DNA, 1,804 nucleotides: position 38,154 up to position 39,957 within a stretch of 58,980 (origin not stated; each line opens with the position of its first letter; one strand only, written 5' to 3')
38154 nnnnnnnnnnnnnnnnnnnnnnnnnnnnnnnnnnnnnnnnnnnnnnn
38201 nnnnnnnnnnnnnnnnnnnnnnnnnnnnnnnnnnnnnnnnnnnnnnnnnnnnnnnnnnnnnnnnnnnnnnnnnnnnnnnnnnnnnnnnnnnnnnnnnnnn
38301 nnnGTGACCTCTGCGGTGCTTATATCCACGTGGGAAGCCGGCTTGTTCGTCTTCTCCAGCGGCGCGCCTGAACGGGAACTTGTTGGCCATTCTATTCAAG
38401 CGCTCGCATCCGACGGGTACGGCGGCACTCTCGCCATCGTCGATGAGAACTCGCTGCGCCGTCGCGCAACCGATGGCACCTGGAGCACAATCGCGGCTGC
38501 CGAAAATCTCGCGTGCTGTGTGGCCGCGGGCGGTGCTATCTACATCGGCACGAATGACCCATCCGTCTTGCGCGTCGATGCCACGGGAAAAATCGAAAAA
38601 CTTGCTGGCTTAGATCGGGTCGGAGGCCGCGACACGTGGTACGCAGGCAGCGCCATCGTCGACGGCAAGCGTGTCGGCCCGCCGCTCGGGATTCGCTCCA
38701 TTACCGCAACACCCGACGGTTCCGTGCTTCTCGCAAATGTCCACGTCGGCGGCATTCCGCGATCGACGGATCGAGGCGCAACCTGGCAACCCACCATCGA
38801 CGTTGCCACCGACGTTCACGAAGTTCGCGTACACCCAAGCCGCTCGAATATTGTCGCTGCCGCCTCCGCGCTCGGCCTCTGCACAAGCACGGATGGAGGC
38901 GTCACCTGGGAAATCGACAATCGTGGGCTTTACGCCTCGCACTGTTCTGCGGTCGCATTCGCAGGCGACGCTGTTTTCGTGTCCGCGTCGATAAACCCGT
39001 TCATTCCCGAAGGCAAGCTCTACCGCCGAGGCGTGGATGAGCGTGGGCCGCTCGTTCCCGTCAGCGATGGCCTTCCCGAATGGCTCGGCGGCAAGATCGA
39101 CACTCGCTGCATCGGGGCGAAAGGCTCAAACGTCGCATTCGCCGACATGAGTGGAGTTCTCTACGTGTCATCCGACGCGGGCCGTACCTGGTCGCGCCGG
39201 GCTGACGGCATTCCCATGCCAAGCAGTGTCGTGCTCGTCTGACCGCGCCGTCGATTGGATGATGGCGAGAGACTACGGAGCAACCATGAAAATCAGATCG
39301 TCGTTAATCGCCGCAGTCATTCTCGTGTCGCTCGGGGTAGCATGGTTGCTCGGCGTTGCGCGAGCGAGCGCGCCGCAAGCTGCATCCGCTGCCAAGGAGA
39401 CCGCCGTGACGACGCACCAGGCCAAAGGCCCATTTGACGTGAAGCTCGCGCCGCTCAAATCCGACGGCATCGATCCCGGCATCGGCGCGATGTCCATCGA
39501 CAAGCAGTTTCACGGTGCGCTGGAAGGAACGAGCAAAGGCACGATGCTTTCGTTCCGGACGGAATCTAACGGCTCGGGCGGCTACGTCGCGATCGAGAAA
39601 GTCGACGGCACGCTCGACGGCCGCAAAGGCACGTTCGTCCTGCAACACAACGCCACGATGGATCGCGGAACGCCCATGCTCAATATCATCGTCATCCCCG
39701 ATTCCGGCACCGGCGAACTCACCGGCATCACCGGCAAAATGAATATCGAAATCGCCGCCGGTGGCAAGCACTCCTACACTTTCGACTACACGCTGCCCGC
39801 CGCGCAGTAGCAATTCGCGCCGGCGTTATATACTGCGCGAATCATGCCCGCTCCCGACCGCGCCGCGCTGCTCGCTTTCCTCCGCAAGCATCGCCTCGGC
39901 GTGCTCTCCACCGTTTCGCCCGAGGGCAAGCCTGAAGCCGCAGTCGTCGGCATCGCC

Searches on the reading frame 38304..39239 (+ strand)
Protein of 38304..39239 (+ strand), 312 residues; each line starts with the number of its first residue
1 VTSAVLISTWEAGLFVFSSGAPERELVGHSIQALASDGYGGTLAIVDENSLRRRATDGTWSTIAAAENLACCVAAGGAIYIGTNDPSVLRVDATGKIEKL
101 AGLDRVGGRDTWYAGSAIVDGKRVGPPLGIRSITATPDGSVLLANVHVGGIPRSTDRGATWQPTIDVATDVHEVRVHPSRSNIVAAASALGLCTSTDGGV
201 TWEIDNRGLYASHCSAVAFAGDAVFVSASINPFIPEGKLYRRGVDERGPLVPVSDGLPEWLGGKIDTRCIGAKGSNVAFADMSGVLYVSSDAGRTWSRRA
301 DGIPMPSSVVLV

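Call 26: search_protein_families(library=pfam, proteins=[window:38304-39239:+], max_evalue=0.00001)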
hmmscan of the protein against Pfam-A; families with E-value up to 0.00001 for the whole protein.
window:38304-39239:+ (312 aa): 1 family
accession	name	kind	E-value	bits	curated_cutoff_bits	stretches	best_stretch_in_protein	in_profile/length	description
PF02012.26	BNR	-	3e-06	26.8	27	0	287-298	1-12/12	BNR/Asp-box repeat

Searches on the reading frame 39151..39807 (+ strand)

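Call 26: search_protein_families(library=pfam, proteins=[window:39151-39807:+], max_evalue=0.00001)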
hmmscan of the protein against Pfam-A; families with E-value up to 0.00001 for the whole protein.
window:39151-39807:+ (219 aa): 1 family
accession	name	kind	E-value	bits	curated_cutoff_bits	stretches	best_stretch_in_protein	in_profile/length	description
PF11528.13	DUF3224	-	3.9e-42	143.5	25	1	91-213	1-126/126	Protein of unknown function (DUF3224)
